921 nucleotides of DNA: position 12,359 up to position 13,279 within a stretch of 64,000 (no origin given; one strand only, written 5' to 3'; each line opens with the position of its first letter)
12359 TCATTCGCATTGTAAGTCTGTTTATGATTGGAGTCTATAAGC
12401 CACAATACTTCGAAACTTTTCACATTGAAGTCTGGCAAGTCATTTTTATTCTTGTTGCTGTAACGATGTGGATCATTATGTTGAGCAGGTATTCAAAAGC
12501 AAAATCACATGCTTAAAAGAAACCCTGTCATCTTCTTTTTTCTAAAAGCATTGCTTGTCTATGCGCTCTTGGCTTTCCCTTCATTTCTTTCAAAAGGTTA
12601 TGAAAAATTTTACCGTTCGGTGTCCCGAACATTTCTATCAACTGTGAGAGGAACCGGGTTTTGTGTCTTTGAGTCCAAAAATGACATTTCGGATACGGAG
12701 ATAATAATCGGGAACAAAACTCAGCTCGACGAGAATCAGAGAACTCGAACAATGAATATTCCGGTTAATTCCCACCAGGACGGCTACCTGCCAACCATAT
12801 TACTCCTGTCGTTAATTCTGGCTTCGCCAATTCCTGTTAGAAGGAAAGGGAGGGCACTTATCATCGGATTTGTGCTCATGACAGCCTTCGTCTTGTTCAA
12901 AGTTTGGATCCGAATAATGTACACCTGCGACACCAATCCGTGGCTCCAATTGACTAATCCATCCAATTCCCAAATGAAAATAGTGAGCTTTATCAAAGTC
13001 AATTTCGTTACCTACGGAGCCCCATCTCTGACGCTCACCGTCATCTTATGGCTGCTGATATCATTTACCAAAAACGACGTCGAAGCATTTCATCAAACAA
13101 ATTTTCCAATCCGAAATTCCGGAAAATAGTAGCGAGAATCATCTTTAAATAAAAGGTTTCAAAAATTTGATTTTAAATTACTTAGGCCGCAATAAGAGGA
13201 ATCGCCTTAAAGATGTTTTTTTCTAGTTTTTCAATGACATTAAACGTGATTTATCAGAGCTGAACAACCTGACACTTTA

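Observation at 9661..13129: XrtF exosortase pair directly next to an SBBP beta-propeller protein with an IPTL-CTERM-type sorting tail: candidate substrate for the orphan Bacteroidetes exosortase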

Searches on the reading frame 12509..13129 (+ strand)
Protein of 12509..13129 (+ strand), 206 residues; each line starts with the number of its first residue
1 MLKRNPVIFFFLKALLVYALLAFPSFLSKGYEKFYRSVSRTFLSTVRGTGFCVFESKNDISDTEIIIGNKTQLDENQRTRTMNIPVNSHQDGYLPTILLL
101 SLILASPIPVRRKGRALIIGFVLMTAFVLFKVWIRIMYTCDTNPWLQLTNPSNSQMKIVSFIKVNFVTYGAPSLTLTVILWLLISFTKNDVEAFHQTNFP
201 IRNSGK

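Call 4: search_protein_families(library=ncbifam, proteins=[window:12509-13129:+], max_evalue=0.1)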
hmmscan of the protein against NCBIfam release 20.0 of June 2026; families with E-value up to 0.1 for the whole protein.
window:12509-13129:+ (206 aa): 2 families
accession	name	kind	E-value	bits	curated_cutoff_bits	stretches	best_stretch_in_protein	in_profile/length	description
NF041730.1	XrtH_assoc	equivalog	0.00052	19.8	35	1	58-137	55-132/184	exosortase H-associated membrane protein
TIGR04177.1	exosort_XrtH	exception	0.083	12.9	86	1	87-132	69-114/158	exosortase H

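Call 5: search_protein_families(library=pfam, proteins=[window:12509-13129:+], max_evalue=0.1)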
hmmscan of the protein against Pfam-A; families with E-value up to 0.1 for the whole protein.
window:12509-13129:+ (206 aa): 0 families

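Call 36: search_protein_families(library=ncbifam, alignment_id=A3, max_evalue=0.01)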
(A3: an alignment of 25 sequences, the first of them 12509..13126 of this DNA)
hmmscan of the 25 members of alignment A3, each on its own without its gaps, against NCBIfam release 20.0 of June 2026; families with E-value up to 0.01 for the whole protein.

A. member 1, window:12509-13126:+ (206 aa): 1 family
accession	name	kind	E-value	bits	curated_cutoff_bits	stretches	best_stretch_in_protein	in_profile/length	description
NF041730.1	XrtH_assoc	equivalog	0.00052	19.8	35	1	58-137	55-132/184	exosortase H-associated membrane protein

B. families by the number of members that match (of 25 scanned): 5 families
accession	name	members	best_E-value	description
NF041730.1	XrtH_assoc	12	2.6e-10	exosortase H-associated membrane protein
TIGR04177.1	exosort_XrtH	11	2.3e-06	exosortase H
NF046083.1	exosort_XrtY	3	0.0048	exosortase Y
NF045528.1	heimosortase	1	0.0023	heimdallarchaeosortase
NF046081.1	exosort_XrtX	1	0.0053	exosortase X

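Call 46: find_homologous_proteins(query=window:12509-13126:+, max_evalue=0.001)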
Query window:12509-13126:+ (206 aa): 1 proteins with E <= 0.001 among 297 candidates.
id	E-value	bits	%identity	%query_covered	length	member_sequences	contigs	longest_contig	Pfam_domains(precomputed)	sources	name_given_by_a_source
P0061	3.1e-131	453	100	100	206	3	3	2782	-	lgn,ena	-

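Call 55: search_protein_representatives(protein=window:12509-13126:+)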
Query: 206 residues. Proteins with E-value up to 0.001 (for the whole library): 687; up to 1e-10: 143; up to 1e-30: 9. The best 150 are listed.
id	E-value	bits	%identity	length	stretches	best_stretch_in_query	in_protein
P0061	9.8e-132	453.1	100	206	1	1-206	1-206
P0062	7.2e-42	159.9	43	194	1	1-191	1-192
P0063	2.5e-39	151.6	42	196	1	1-195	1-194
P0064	1.0e-38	149.5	41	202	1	1-192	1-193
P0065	1.1e-35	139.7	38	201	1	3-193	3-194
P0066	2.5e-35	138.5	38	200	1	1-193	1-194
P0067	1.0e-34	136.5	38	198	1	2-191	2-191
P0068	5.4e-33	130.9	40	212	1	2-190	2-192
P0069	4.5e-32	127.9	37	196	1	3-191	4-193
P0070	1.0e-29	120.2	35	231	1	5-193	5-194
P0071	1.2e-29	120.0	38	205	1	10-192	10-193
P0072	1.5e-27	113.2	33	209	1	3-191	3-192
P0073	3.2e-25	105.5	33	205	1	2-197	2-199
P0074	5.9e-25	104.7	34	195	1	3-191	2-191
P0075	1.1e-24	103.8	34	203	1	3-186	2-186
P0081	2.3e-20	89.7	31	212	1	2-192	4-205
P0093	2.2e-18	83.2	29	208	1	1-195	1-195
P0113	3.9e-15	72.6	30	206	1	10-197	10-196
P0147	5.4e-13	65.6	30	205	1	1-194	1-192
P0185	3.9e-11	59.5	27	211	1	2-194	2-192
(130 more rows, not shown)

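Call 58: search_protein_families(library=ncbifam, alignment_id=A4, max_evalue=0.01)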
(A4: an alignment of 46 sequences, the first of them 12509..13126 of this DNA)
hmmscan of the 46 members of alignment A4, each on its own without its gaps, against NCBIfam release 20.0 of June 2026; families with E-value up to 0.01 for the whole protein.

A. member 1, window:12509-13126:+ (206 aa): 1 family
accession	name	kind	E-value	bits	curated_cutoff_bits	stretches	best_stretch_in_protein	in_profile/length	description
NF041730.1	XrtH_assoc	equivalog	0.00052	19.8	35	1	58-137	55-132/184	exosortase H-associated membrane protein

B. families by the number of members that match (of 46 scanned): 9 families
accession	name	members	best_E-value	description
TIGR04177.1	exosort_XrtH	16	4.3e-05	exosortase H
NF041730.1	XrtH_assoc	14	2e-08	exosortase H-associated membrane protein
NF046081.1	exosort_XrtX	4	1.6e-05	exosortase X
NF046083.1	exosort_XrtY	4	0.0021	exosortase Y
NF045528.1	heimosortase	3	9.4e-05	heimdallarchaeosortase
TIGR04178.1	exo_archaeo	1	3.9e-05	exosortase/archaeosortase family protein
TIGR04300.1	exosort_XrtM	1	0.0047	exosortase family protein XrtM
NF009521.0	PRK12882.1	1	0.0064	geranylgeranylglycerol-phosphate geranylgeranyltransferase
NF028537.1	P_eth_NH2_trans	1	0.0068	phosphoethanolamine--lipid A transferase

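Call 63: predict_structure(alignment_id=A4)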
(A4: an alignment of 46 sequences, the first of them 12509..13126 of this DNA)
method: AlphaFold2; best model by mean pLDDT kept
length: 206 residues; sequences in the alignment: 46
mean_pLDDT: 94.5   pTM: 0.87
mean pLDDT of the five models: 94.5, 94.3, 94.0, 93.9, 93.5
residues with pLDDT >= 90: 186; 70-90: 9; 50-70: 11; < 50: 0
segments of 3 or more residues with pLDDT < 50: none
pLDDT, mean of each block of 10 residues (from residue 1): 84 98 94 98 97 95 98 97 97 97 97 98 98 98 96 96 96 97 95 83 65
secondary structure, 60 per line:
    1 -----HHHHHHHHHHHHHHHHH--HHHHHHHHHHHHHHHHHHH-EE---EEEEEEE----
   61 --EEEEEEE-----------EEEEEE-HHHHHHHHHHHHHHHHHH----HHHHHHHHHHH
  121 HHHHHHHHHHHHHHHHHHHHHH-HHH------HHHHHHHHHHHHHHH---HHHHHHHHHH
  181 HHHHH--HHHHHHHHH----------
elements in order: H6-22 H25-43 E50-56 E63-69 E81-86 H88-105 H110-142 H153-167 H171-185 H188-196

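Call 66: fold_search(model_id=the predicted structure, library=pdb)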
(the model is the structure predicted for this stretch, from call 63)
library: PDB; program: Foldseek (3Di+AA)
matches with E <= 10: 189; with E <= 0.001: 0
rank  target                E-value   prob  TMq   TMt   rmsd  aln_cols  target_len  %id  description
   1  1ykj_A                8.8e-01  0.12  0.19  0.12  10.8       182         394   10  A45G p-hydroxybenzoate hydroxylase with p-hydroxybenzoate bound (released 2005-07-26)
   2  3pik                  8.8e-01  0.06  0.15  0.09  33.6       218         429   10  Outer membrane protein CusC (released 2011-02-02)
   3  8y2s                  9.3e-01  0.11  0.17  0.12  11.4       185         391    9  P-hydroxybenzoate hydroxylase complexed with 4-hydroxy-3-methylbenzoic acid (released 2024-05-01)
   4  9n81_c                9.3e-01  0.08  0.19  0.17  22.9       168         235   10  A gap-filling complex with Pol mu engaged in the NHEJ Pathway (released 2025-04-23)
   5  4uxz_F                1.1e+00  0.28  0.25  0.41   6.1       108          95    9  Structure of delta7-DgkA-syn in 7.9 MAG to 2.18 angstrom resolution (released 2015-09-30)
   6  8p5e_G                1.1e+00  0.06  0.15  0.05  18.7       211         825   10  S. cerevisiae nexus-sCMGE after DNA replication initiation (released 2024-05-29)
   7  5jm8_D                1.3e+00  0.08  0.16  0.07  14.9       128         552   10  The structure of ATP-bound aerobactin synthetase IucA from a hypervirulent pathotype of Klebsiella pneumoniae (released 2016-06-15)
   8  3h74                  1.5e+00  0.06  0.13  0.11  16.5       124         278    9  Crystal structure of pyridoxal kinase from Lactobacillus plantarum (released 2009-05-26)
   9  1cc4                  1.7e+00  0.08  0.19  0.13  10.7       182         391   10  PHE161 AND ARG166 VARIANTS OF P-HYDROXYBENZOATE HYDROXYLASE. IMPLICATIONS FOR NADPH RECOGNITION AND STRUCTURAL STABILITY (released 1999-03-12)
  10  7oya_r1               1.8e+00  0.18  0.17  0.27  12.4        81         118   10  Cryo-EM structure of the 1 hpf zebrafish embryo 80S ribosome (released 2022-07-13)
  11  1t9i_A                1.8e+00  0.05  0.13  0.17  17.2       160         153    8  I-CreI(D20N)/DNA complex (released 2004-11-16)
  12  4aad_A                1.8e+00  0.04  0.13  0.16  17.4       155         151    8  Crystal structure of the mutant D75N I-CreI in complex with its wild- type target in absence of metal ions at the acti (released 2012-05-02)
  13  8jqo_C                1.9e+00  0.08  0.18  0.13  10.0       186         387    8  Protocatecuate hydroxylase from Xylophilus ampelinus complexed with imidazole (released 2023-12-06)
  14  8jqo_D                2.0e+00  0.08  0.18  0.14  10.2       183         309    8  Protocatecuate hydroxylase from Xylophilus ampelinus complexed with imidazole (released 2023-12-06)
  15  1ykj_B                2.0e+00  0.08  0.19  0.12  10.7       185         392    9  A45G p-hydroxybenzoate hydroxylase with p-hydroxybenzoate bound (released 2005-07-26)
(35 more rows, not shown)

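Call 68: list_cluster_members(proteins=[P0062, P0064, P0066, P0070, P0073, P0081, P0093, P0113, P0147, P0185])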
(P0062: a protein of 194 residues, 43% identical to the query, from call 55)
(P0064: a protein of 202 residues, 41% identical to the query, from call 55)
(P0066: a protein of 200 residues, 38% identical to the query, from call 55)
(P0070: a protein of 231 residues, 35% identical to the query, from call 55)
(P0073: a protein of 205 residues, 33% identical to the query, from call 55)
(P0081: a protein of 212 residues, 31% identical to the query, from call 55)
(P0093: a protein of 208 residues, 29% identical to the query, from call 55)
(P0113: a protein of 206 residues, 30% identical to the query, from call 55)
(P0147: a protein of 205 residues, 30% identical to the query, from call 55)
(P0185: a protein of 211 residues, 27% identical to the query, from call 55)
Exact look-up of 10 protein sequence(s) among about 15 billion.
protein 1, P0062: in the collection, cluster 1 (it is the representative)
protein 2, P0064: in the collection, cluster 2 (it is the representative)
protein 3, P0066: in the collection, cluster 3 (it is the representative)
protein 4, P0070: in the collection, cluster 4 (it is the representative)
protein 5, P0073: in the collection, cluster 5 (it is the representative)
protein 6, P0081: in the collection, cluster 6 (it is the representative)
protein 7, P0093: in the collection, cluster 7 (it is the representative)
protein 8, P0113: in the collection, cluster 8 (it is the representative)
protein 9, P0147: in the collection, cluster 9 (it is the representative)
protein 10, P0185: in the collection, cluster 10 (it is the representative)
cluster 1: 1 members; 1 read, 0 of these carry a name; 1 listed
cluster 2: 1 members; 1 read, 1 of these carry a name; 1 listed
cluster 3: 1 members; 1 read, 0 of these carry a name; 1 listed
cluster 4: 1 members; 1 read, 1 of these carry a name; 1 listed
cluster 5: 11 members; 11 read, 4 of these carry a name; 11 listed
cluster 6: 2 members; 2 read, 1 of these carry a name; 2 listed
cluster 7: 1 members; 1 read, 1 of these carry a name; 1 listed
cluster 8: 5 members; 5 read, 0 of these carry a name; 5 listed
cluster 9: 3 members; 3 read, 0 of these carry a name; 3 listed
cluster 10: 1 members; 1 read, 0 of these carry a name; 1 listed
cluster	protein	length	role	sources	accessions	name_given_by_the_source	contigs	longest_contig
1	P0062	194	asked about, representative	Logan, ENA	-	-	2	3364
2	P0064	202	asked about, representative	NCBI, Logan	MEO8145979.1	MAG: hypothetical protein ABI723_00015 [Bacteroidia bacterium]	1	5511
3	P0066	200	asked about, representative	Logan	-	-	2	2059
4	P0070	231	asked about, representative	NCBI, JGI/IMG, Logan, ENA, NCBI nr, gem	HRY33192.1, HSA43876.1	MAG TPA: hypothetical protein P5531_09530 [Bacteroidales bacterium] | hypothetical protein [Bacteroidales bacterium]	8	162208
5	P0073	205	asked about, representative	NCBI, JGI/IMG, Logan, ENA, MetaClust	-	\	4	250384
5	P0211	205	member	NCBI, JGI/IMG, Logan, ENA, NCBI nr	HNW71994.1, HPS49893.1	MAG TPA: hypothetical protein PKN44_00085 [Bacteroidales bacterium] | hypothetical protein [Bacteroidales bacterium]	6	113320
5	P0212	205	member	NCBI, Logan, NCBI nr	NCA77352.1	MAG: hypothetical protein EOM90_13550 [Alphaproteobacteria bacterium] | hypothetical protein [Alphaproteobacteria bacterium]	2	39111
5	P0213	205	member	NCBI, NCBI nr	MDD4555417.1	MAG: hypothetical protein PHP04_14540 [Bacteroidales bacterium] | hypothetical protein [Bacteroidales bacterium]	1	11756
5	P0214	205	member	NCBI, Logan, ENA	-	-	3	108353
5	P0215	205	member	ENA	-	-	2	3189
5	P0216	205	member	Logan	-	-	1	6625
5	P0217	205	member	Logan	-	-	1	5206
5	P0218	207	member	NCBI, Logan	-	-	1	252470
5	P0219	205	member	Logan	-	-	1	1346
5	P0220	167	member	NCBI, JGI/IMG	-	-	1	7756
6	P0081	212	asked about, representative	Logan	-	-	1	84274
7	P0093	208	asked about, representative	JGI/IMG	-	hypothetical protein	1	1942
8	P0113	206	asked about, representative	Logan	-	-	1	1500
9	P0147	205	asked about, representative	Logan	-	-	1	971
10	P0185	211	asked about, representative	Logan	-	-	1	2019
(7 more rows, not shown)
